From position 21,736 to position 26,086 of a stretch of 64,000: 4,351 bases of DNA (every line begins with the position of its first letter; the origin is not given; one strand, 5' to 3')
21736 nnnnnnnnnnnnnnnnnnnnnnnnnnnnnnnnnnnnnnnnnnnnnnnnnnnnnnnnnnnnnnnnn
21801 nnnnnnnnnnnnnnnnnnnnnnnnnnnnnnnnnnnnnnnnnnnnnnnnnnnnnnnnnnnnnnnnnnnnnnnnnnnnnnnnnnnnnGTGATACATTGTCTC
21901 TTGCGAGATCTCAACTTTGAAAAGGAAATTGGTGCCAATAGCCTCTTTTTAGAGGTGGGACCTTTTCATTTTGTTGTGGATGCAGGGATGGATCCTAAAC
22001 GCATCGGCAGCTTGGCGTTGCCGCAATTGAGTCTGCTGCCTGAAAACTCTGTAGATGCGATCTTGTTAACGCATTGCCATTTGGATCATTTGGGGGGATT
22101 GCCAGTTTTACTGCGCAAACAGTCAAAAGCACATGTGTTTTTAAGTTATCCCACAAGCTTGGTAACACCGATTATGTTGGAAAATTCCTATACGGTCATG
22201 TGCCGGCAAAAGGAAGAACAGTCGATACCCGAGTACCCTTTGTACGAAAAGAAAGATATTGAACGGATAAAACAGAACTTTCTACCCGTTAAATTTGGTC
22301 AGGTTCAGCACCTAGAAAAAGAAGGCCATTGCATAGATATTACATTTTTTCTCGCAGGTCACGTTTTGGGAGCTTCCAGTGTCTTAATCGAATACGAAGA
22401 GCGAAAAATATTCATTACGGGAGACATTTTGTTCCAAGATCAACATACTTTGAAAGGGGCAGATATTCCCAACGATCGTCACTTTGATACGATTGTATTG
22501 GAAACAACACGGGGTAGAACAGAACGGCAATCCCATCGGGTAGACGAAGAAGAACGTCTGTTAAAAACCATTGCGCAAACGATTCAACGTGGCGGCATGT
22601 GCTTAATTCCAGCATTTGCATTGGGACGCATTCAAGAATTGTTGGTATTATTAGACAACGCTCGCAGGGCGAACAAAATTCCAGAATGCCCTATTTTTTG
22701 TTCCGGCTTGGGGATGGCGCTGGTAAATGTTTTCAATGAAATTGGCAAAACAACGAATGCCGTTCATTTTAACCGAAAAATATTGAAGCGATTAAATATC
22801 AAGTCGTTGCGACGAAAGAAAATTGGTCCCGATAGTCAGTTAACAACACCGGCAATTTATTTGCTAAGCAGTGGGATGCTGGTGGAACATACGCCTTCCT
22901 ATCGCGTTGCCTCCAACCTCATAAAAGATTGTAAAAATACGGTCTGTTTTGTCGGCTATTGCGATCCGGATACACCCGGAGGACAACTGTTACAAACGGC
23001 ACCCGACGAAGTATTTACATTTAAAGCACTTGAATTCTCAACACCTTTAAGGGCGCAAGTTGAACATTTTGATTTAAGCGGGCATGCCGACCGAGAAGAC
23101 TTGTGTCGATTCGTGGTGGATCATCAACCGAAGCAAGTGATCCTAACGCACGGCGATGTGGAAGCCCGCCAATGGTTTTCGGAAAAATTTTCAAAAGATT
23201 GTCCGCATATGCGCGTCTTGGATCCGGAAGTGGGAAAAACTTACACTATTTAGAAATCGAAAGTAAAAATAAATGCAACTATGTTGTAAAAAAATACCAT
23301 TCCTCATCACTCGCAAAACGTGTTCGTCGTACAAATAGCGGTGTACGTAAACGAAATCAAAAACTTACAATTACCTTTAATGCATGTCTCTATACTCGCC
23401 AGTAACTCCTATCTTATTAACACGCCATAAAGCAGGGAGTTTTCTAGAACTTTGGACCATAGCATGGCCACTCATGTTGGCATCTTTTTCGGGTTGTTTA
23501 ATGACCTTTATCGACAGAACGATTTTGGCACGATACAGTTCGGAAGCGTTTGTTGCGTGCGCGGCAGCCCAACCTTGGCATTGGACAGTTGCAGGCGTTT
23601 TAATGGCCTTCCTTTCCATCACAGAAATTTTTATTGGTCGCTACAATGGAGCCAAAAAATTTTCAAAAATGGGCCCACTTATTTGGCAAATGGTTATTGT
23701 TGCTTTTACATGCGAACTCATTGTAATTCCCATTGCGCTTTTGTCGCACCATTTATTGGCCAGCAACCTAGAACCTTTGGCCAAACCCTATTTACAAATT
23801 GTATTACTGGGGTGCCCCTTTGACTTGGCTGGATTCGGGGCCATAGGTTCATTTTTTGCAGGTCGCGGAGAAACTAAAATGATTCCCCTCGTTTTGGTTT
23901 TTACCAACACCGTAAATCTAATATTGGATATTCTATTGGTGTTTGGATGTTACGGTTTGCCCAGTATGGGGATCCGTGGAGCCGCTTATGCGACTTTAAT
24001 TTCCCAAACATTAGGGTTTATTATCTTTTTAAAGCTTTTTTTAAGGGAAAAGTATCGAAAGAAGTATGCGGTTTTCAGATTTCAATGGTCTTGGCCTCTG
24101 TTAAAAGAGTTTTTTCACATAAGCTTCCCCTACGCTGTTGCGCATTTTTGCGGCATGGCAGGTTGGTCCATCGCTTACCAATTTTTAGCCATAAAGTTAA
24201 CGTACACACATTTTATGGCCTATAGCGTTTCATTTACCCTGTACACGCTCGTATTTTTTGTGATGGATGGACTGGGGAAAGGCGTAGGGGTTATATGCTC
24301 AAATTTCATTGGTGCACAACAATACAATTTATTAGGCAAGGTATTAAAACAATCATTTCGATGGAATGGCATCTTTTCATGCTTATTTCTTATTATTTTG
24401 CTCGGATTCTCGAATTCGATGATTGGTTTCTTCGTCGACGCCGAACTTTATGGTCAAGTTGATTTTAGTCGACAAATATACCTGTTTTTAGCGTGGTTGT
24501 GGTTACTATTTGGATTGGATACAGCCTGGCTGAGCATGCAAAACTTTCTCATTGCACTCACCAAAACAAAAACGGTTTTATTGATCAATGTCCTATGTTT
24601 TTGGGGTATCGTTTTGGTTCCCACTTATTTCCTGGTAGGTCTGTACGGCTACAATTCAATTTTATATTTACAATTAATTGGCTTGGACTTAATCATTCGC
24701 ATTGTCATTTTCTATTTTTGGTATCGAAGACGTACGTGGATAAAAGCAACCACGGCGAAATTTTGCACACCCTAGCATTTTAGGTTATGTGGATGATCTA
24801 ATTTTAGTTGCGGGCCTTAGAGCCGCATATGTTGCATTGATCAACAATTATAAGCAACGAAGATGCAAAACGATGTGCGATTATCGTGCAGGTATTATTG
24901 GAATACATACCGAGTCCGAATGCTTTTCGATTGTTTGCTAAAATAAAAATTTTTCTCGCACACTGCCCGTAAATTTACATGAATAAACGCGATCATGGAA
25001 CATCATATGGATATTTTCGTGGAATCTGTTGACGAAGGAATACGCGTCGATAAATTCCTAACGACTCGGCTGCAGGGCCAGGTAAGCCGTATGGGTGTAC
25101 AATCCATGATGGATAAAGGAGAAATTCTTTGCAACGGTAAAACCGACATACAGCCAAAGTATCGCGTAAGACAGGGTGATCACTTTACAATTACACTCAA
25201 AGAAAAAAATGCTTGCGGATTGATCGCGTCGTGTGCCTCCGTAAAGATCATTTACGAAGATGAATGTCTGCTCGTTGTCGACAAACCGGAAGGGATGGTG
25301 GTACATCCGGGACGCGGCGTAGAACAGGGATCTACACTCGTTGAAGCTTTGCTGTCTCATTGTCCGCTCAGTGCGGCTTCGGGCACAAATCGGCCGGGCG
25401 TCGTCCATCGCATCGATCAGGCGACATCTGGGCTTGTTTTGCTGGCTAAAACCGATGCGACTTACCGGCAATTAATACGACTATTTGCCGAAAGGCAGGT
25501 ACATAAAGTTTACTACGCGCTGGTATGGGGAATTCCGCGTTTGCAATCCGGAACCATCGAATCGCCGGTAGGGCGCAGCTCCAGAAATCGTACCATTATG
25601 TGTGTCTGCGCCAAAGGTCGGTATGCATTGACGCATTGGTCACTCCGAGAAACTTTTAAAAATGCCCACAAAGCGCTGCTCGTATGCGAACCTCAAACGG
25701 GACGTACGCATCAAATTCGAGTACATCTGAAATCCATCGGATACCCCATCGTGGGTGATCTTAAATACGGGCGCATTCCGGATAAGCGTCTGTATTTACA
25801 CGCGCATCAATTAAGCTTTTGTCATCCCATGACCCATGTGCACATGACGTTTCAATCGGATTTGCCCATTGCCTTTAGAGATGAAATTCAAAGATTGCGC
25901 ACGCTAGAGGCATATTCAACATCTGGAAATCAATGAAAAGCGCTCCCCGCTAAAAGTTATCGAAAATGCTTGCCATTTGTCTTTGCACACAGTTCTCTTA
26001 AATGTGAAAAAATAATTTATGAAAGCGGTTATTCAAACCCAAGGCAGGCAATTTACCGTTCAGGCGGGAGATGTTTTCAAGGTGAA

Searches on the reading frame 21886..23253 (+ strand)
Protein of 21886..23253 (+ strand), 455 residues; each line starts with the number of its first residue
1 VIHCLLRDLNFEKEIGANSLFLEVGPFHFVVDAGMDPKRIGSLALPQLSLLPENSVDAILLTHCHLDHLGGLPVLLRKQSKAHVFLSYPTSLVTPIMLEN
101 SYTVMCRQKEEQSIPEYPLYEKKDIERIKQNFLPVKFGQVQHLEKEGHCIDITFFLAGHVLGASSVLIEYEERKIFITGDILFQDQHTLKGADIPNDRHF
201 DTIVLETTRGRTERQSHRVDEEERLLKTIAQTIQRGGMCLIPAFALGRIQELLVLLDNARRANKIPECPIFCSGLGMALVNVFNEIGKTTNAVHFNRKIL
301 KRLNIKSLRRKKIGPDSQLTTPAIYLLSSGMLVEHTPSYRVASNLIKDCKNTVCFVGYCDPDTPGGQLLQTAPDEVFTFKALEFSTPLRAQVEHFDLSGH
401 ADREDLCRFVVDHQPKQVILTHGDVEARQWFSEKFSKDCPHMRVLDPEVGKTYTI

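Call 42: search_protein_families(library=pfam, proteins=[window:21886-23253:+], max_evalue=0.00001)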
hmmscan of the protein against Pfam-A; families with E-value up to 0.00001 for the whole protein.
window:21886-23253:+ (455 aa): 5 families
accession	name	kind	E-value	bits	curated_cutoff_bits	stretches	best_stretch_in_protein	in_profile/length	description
PF00753.33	Lactamase_B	-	5.5e-17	62.8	22.7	1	17-81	6-69/196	Metallo-beta-lactamase superfamily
PF16661.11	Lactamase_B_6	-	7.3e-15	55.3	27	1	22-195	2-176/193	Metallo-beta-lactamase superfamily domain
PF10996.14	Beta-Casp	-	9e-14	52.5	27.7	1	250-368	2-120/120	Beta-Casp domain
PF07521.17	RMMBL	-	1.8e-12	47.5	21.6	1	387-436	3-53/63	Zn-dependent metallo-hydrolase RNA specificity domain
PF12706.13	Lactamase_B_2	-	6.5e-11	42.7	27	1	29-193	3-158/200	Beta-lactamase superfamily domain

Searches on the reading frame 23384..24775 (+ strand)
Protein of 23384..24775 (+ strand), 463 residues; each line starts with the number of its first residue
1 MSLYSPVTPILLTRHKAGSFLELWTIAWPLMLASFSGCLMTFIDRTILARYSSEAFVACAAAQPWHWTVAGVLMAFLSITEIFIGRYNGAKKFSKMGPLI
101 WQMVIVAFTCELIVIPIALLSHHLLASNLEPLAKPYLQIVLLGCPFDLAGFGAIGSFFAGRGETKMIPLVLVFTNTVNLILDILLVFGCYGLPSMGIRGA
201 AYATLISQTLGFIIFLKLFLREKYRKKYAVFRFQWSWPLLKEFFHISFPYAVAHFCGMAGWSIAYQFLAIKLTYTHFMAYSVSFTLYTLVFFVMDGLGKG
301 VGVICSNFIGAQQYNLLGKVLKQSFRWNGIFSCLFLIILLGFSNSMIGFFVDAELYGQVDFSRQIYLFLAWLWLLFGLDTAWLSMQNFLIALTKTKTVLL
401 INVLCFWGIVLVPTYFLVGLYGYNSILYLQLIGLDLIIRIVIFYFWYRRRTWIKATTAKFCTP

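Call 42: search_protein_families(library=pfam, proteins=[window:23384-24775:+], max_evalue=0.00001)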
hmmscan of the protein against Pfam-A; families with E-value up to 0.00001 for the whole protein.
window:23384-24775:+ (463 aa): 1 family
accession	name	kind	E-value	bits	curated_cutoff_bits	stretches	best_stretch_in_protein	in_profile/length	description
PF01554.23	MatE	-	3.4e-22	79.3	24.9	2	29-183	1-160/161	MatE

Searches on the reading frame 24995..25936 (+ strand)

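Call 42: search_protein_families(library=pfam, proteins=[window:24995-25936:+], max_evalue=0.00001)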
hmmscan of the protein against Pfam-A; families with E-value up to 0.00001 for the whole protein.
window:24995-25936:+ (313 aa): 1 family
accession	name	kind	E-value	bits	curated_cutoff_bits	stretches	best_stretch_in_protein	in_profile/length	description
PF00849.27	PseudoU_synth_2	-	3.5e-31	108.9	26.8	1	92-246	2-151/152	RNA pseudouridylate synthase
